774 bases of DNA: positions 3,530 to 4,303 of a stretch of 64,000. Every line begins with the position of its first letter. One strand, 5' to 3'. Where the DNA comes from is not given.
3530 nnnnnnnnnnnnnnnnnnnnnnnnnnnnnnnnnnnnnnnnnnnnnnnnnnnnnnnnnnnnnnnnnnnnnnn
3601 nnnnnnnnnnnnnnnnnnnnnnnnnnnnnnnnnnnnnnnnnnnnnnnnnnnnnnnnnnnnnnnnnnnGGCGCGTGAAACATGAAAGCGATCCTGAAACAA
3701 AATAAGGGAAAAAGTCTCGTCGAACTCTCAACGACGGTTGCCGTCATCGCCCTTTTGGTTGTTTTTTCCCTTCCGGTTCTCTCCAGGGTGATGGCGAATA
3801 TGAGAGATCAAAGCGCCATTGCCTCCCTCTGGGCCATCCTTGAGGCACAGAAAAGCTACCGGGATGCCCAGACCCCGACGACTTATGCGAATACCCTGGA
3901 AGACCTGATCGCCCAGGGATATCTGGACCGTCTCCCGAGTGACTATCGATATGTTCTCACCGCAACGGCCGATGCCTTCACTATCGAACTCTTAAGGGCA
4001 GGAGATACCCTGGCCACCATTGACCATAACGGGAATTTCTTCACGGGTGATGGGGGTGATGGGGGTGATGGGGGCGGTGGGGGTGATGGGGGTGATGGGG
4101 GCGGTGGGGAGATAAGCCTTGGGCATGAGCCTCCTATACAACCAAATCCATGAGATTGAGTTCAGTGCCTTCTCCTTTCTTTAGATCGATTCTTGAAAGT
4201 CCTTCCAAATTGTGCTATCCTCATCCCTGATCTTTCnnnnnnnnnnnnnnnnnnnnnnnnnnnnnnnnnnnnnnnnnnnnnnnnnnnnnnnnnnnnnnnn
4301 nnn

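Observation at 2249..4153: Tandem paralogous pilin-like genes sharing a 126-bp block identical at the nucleotide level but with completely different C-terminal portions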

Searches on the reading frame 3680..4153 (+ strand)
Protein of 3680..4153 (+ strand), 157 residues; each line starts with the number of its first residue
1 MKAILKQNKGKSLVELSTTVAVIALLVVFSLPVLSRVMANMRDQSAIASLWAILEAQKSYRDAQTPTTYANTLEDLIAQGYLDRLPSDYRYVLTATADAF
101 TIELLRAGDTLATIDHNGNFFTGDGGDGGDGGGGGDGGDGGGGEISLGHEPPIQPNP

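Call 6: search_protein_families(library=pfam, proteins=[window:3680-4153:+], max_evalue=0.1)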
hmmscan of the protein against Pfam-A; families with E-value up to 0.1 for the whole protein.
window:3680-4153:+ (157 aa): 3 families
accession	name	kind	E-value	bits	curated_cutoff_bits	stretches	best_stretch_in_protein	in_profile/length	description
PF16964.10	TadF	-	0.0028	18.1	27.3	1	5-68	3-66/178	Putative tight adherence pilin protein F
PF14242.11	DUF4342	-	0.02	15.4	25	1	4-38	32-66/81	Domain of unknown function (DUF4342)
PF13545.12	HTH_Crp_2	-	0.022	15.2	27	0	10-48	15-53/70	Crp-like helix-turn-helix domain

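Call 12: list_cluster_members(proteins=[P0001, window:3680-4153:+, window:4237-5967:+])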
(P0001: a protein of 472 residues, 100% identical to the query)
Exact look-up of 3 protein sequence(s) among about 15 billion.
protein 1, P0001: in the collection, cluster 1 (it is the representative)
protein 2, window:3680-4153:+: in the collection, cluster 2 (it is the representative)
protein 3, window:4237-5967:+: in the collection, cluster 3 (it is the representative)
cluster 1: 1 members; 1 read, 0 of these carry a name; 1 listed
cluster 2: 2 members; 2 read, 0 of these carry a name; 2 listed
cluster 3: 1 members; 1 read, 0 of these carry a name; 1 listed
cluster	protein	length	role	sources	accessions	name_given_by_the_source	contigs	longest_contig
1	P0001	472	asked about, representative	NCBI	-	-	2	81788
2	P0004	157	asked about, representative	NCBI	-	-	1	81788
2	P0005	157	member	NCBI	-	-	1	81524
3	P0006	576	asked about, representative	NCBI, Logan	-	-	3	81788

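Call 28: search_protein_families(library=ncbifam, proteins=[window:3680-4153:+], max_evalue=0.1)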
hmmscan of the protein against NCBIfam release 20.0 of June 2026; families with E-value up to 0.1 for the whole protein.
window:3680-4153:+ (157 aa): 7 families
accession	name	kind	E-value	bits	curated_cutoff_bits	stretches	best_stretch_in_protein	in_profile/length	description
NF041775.1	typeIV_PilA_Myxo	equivalog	4.5e-05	23.5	400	1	7-97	9-94/214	type IV pilin protein PilA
NF008646.0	PRK11639.1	equivalog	0.016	14.9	167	1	36-98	30-92/171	zinc uptake transcriptional repressor Zur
NF033141.0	blaZ_gen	exception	0.019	14.2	500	1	56-88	164-196/281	BlaZ-like penicillin-hydrolyzing class A beta-lactamase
NF047827.1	T3SSXpsH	equivalog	0.028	14.2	160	1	9-54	1-46/145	type II secretion system protein XpsH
NF041013.1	T4P_ComGE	equivalog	0.032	14.3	49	1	6-61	1-57/83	competence type IV pilus minor pilin ComGE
NF040999.1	pilin_ComGC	equivalog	0.044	14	75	1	9-83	2-73/84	competence type IV pilus major pilin ComGC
NF033140.0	blaZ_mecC_type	exception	0.073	12.5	600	1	57-93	165-201/283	mecC-type penicillin-hydrolyzing class A beta-lactamase BlaZ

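Call 74: predict_structure(alignment_id=A5)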
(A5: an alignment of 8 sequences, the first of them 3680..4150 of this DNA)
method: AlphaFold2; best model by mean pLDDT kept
length: 157 residues; sequences in the alignment: 8
mean_pLDDT: 72.8   pTM: 0.54
mean pLDDT of the five models: 72.8, 61.1, 60.0, 57.9, 56.4
residues with pLDDT >= 90: 27; 70-90: 82; 50-70: 15; < 50: 33
segments of 3 or more residues with pLDDT < 50: 1-3, 125-150, 154-156
pLDDT, mean of each block of 10 residues (from residue 1): 50 71 82 80 85 91 85 87 79 89 88 91 53 38 41 47
secondary structure, 60 per line:
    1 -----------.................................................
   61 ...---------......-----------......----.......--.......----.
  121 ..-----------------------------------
elements in order: H12-63 H73-78 E90-95 E100-106 E109-115 E120-122

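Call 76: fold_search(model_id=the predicted structure, library=pdb)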
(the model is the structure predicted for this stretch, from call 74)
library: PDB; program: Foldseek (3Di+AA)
matches with E <= 10: 492; with E <= 0.001: 0
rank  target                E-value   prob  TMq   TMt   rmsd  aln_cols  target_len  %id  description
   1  6xxd_A                1.2e-03  1.00  0.56  0.69   3.1       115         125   19  CryoEM structure of the type IV pilin PilA4 from Thermus thermophilus (released 2020-03-11)
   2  7msc_O                7.7e-01  0.18  0.17  0.22  13.3        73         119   15  Mtb 70SIC in complex with MtbEttA at Pre_R0 state (released 2022-02-02)
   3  7nn3_A                9.3e-01  0.16  0.17  0.07  14.2        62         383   11  A carbohydrate esterase family 15 (CE15) glucuronoyl esterase from Caldicellulosiruptor kristjansonii (released 2021-07-07)
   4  1o0w_B                1.0e+00  0.16  0.16  0.11   8.8        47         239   26  Crystal structure of Ribonuclease III (TM1102) from Thermotoga maritima at 2.0 A resolution (released 2002-11-13)
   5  7dey_B                1.0e+00  0.08  0.16  0.13  16.3        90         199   12  Structure of Dicer from Pichia stipitis (released 2021-05-05)
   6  3j7y_P                1.1e+00  0.28  0.18  0.20   6.7        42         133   14  Structure of the large ribosomal subunit from human mitochondria (released 2014-10-15)
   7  3h18                  1.2e+00  0.08  0.15  0.09  11.2        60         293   13  Crystal structure of EstE5-PMSF (II) (released 2009-04-28)
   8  1o0w_A                1.3e+00  0.18  0.16  0.11   8.6        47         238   23  Crystal structure of Ribonuclease III (TM1102) from Thermotoga maritima at 2.0 A resolution (released 2002-11-13)
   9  9kef_A                1.3e+00  0.06  0.14  0.07  16.4        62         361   18  Crystal strucutre of RABV-G in complex with SOJB-Fab complex (released 2025-04-23)
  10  7dey_A                1.4e+00  0.12  0.16  0.12   8.6        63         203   14  Structure of Dicer from Pichia stipitis (released 2021-05-05)
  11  4h0a_A                1.5e+00  0.21  0.19  0.11   7.6        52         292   13  Crystal structure of a cysteine-rich secretory protein (SAV1118) from Staphylococcus aureus subsp. aureus Mu50 at 1.90 (released 2012-09-26)
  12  4h0a_B                1.5e+00  0.21  0.19  0.10   7.6        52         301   13  Crystal structure of a cysteine-rich secretory protein (SAV1118) from Staphylococcus aureus subsp. aureus Mu50 at 1.90 (released 2012-09-26)
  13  9asn_A                1.5e+00  0.06  0.13  0.03   9.7        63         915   11  Human Drosha and DGCR8 in complex with Pri-miR-98 (released 2024-09-04)
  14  4v1a_h                1.6e+00  0.13  0.16  0.09   7.4        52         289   12  Structure of the large subunit of the mammalian mitoribosome, part 2 of 2 (released 2014-10-08)
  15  7nn3_C                1.6e+00  0.10  0.16  0.07  14.2        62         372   16  A carbohydrate esterase family 15 (CE15) glucuronoyl esterase from Caldicellulosiruptor kristjansonii (released 2021-07-07)
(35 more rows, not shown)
